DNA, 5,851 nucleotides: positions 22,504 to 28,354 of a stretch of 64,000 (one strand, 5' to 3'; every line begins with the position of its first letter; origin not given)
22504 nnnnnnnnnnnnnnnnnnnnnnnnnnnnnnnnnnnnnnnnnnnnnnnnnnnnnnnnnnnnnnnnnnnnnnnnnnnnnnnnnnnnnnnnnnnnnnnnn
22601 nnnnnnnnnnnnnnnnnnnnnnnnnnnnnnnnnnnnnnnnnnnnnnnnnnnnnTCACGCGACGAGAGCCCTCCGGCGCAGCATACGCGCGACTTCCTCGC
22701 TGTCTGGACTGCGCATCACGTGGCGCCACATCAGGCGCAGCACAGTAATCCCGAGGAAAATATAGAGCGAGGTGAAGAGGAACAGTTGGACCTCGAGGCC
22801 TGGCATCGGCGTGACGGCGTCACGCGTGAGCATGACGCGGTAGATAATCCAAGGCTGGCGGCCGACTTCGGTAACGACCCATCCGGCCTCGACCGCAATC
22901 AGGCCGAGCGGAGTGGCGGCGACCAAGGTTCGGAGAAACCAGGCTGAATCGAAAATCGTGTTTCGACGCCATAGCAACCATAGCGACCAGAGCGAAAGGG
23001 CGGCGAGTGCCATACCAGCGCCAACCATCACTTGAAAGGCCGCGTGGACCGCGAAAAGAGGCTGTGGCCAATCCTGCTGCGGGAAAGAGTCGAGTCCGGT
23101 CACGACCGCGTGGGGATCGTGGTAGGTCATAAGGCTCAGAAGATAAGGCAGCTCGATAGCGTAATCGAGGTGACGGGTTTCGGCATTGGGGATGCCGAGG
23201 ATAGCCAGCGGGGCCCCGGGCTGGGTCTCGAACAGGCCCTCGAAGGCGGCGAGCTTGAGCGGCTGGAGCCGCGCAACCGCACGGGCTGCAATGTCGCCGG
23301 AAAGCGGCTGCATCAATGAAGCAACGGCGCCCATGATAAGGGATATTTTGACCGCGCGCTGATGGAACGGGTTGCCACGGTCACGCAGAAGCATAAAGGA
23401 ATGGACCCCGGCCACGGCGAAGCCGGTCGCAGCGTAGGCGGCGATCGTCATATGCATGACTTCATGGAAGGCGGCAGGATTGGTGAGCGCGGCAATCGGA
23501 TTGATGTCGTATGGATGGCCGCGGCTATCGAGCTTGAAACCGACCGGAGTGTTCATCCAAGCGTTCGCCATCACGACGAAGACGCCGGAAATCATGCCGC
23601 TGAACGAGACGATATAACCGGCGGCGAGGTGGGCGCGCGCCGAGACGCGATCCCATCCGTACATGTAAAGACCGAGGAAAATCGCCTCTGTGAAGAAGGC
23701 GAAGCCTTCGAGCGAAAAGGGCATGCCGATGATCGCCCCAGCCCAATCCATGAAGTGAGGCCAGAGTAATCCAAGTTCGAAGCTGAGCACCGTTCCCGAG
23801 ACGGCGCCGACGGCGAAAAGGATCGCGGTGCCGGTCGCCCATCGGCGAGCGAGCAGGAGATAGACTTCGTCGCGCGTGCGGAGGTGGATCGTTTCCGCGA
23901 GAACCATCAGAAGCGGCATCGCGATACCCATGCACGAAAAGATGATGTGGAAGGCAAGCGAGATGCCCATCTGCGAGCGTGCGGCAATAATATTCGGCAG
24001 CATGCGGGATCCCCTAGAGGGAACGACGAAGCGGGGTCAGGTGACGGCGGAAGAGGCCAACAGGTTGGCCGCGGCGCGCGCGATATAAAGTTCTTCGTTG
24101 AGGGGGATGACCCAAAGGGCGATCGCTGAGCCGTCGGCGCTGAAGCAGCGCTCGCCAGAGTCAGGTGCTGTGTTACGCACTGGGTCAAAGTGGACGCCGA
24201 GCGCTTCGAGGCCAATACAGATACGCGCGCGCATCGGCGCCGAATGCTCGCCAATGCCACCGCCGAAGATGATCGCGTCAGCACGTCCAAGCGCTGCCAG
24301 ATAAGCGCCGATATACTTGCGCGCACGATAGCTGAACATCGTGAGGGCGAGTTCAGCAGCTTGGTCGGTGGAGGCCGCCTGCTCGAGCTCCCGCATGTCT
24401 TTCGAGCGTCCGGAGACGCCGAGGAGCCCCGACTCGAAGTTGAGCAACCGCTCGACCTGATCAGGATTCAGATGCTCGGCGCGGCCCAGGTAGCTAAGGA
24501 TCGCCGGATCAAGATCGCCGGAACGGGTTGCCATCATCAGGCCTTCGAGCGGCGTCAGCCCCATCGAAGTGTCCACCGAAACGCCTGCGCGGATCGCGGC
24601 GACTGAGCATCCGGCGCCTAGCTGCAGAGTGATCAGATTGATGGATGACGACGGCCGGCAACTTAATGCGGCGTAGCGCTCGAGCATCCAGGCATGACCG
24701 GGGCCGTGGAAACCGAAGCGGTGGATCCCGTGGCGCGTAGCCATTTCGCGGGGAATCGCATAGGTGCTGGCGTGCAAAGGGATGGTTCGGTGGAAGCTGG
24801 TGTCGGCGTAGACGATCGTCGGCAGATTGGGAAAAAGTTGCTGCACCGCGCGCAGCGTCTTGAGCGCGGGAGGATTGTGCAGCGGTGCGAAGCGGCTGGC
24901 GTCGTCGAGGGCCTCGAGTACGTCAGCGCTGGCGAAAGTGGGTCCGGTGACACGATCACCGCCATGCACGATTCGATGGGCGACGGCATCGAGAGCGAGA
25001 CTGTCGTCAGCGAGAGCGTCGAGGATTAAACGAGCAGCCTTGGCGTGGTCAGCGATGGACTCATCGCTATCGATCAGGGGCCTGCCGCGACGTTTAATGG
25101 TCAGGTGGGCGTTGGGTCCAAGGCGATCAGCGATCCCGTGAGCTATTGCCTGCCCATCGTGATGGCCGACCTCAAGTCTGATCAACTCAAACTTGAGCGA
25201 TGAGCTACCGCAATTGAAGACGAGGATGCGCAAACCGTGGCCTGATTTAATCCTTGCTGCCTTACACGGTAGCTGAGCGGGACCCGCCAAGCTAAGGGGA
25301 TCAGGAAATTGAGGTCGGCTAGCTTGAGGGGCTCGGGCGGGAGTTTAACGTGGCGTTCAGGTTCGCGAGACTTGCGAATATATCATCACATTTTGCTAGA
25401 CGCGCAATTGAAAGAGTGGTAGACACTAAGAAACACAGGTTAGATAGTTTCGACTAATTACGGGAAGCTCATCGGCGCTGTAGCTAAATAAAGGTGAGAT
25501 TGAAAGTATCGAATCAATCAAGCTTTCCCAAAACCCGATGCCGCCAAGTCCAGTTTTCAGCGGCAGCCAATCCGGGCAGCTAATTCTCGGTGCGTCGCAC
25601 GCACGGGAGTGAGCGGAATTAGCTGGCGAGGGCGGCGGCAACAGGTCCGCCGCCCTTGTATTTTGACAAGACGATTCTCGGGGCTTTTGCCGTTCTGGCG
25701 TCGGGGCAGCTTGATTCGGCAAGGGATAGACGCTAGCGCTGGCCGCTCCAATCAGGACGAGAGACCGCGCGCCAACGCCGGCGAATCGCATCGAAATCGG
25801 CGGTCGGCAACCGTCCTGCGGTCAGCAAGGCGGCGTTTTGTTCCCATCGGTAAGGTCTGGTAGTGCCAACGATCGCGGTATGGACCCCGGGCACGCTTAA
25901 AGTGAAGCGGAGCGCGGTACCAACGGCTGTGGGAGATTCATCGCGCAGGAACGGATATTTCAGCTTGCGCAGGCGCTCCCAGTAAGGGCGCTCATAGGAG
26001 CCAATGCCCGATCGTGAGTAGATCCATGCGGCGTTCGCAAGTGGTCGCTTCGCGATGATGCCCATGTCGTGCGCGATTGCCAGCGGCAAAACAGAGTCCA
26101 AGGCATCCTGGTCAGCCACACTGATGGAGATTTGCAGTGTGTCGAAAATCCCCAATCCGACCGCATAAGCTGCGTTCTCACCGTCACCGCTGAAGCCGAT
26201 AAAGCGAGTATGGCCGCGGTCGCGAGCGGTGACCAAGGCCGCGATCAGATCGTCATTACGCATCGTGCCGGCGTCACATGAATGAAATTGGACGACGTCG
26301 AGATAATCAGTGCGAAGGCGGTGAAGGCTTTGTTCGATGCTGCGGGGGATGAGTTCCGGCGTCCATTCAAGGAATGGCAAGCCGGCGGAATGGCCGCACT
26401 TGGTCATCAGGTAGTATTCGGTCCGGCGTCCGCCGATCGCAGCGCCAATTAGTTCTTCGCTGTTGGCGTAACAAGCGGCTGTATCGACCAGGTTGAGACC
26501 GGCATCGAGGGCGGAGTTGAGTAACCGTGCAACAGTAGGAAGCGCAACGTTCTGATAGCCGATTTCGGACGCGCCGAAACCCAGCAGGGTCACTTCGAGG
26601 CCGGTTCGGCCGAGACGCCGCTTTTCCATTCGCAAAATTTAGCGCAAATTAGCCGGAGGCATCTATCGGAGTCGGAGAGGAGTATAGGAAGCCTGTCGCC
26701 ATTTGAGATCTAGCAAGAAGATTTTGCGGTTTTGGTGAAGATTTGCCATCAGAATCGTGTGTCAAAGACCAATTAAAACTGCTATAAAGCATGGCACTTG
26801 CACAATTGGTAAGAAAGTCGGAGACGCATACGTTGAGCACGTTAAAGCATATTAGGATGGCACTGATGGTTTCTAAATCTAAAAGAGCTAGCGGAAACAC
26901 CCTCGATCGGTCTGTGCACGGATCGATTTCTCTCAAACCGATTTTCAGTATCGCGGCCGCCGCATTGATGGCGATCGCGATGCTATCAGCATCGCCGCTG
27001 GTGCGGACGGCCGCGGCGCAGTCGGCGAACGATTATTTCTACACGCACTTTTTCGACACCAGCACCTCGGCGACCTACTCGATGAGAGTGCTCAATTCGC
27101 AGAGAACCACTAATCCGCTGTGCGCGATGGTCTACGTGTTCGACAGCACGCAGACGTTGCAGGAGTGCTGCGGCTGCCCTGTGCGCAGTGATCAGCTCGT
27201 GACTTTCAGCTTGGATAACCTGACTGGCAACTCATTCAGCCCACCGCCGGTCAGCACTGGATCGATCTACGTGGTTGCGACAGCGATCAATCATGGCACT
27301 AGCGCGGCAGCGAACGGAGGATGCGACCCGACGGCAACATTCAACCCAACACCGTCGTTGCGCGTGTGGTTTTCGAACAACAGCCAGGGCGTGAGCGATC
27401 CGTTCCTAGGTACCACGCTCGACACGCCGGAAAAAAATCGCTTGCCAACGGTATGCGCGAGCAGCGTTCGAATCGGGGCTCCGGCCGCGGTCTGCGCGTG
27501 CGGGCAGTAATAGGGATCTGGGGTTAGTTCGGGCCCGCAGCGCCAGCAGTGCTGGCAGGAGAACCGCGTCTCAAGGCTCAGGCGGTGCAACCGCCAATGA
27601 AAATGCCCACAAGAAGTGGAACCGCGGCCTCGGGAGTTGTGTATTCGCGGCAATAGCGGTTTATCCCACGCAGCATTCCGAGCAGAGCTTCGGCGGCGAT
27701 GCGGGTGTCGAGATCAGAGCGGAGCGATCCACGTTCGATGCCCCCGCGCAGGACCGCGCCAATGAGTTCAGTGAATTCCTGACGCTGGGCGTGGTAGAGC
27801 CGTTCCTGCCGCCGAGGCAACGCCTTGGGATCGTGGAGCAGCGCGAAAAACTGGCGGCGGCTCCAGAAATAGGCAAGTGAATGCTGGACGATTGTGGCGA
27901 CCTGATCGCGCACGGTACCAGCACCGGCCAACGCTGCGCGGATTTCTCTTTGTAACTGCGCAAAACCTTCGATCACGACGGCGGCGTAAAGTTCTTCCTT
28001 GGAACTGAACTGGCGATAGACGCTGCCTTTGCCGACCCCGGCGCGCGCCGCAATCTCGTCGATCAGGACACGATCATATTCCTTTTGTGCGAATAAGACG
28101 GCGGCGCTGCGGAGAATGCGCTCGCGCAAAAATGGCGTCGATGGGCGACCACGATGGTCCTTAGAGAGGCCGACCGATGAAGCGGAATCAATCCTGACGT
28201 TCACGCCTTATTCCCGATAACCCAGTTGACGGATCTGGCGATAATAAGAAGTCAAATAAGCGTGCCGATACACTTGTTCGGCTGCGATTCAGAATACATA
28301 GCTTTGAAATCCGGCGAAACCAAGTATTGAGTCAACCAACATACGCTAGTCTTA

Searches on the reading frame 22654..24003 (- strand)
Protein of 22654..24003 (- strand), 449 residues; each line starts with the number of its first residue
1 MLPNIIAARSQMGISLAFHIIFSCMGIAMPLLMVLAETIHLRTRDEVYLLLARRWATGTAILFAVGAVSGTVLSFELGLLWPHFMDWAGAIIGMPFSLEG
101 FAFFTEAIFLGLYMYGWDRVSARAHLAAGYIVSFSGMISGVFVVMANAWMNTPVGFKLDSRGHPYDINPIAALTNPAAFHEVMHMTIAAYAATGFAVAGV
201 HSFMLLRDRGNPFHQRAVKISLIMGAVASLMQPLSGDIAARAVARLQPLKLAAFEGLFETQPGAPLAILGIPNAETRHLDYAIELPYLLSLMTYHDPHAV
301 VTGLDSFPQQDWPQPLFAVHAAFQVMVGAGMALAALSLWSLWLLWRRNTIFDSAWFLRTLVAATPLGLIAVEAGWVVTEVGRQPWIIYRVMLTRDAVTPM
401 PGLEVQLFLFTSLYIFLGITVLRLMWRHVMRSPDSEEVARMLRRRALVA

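Call 62: search_protein_families(library=pfam, proteins=[window:22654-24003:-], max_evalue=0.0001)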
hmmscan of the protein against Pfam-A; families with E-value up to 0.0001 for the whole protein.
window:22654-24003:- (449 aa): 1 family
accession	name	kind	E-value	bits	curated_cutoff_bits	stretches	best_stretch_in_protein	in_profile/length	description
PF01654.22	Cyt_bd_oxida_I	-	4.3e-142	474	26.2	1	8-432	2-417/418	Cytochrome bd terminal oxidase subunit I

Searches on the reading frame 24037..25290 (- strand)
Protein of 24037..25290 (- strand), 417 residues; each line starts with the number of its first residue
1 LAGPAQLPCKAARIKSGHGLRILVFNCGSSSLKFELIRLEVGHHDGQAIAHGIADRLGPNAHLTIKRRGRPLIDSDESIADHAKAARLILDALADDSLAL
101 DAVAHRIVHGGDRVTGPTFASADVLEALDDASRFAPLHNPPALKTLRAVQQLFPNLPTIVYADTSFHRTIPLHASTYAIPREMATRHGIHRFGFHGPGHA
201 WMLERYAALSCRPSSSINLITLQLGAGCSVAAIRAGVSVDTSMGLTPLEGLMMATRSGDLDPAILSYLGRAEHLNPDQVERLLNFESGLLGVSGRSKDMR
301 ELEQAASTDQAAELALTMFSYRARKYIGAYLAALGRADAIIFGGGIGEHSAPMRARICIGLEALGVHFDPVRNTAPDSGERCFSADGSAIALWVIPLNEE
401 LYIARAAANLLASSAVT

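Call 62: search_protein_families(library=pfam, proteins=[window:24037-25290:-], max_evalue=0.0001)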
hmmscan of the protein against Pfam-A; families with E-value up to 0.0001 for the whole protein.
window:24037-25290:- (417 aa): 1 family
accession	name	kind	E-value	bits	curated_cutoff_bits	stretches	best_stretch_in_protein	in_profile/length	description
PF00871.23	Acetate_kinase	-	3.5e-114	381.9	22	1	22-405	2-392/392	Acetokinase family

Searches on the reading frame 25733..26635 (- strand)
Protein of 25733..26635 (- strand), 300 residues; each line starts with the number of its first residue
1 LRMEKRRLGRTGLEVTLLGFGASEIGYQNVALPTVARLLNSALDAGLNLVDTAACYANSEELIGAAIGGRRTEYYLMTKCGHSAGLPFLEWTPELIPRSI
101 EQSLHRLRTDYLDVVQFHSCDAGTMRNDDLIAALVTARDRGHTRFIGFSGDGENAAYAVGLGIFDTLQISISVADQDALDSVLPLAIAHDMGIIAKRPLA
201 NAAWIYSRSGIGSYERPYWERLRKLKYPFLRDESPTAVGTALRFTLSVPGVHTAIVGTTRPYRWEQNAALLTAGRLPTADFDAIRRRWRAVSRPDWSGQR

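Call 62: search_protein_families(library=pfam, proteins=[window:25733-26635:-], max_evalue=0.0001)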
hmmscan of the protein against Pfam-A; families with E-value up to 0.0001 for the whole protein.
window:25733-26635:- (300 aa): 1 family
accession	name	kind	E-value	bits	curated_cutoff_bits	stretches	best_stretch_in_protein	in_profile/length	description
PF00248.27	Aldo_ket_red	-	1.7e-31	109.9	24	1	18-286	2-288/291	Aldo/keto reductase family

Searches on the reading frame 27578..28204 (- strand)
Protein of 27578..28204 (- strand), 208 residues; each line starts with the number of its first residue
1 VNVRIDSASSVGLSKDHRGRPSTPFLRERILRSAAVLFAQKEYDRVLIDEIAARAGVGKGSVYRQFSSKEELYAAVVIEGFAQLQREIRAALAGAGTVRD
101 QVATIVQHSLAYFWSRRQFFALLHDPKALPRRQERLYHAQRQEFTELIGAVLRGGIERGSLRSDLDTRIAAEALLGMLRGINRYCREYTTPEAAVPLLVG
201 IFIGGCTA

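Call 62: search_protein_families(library=pfam, proteins=[window:27578-28204:-], max_evalue=0.0001)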
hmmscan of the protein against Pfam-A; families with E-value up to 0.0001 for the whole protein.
window:27578-28204:- (208 aa): 3 families
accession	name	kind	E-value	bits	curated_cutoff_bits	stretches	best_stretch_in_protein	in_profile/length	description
PF00440.29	TetR_N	-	3.5e-16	59.1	24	1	30-76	1-47/47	Bacterial regulatory proteins, tetR family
PF17932.6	TetR_C_24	-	6.7e-11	42.9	26.4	1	97-182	3-88/114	Tetracyclin repressor-like, C-terminal domain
PF16859.10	TetR_C_11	-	5.1e-05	24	32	1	121-179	37-91/113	Tetracyclin repressor-like, C-terminal domain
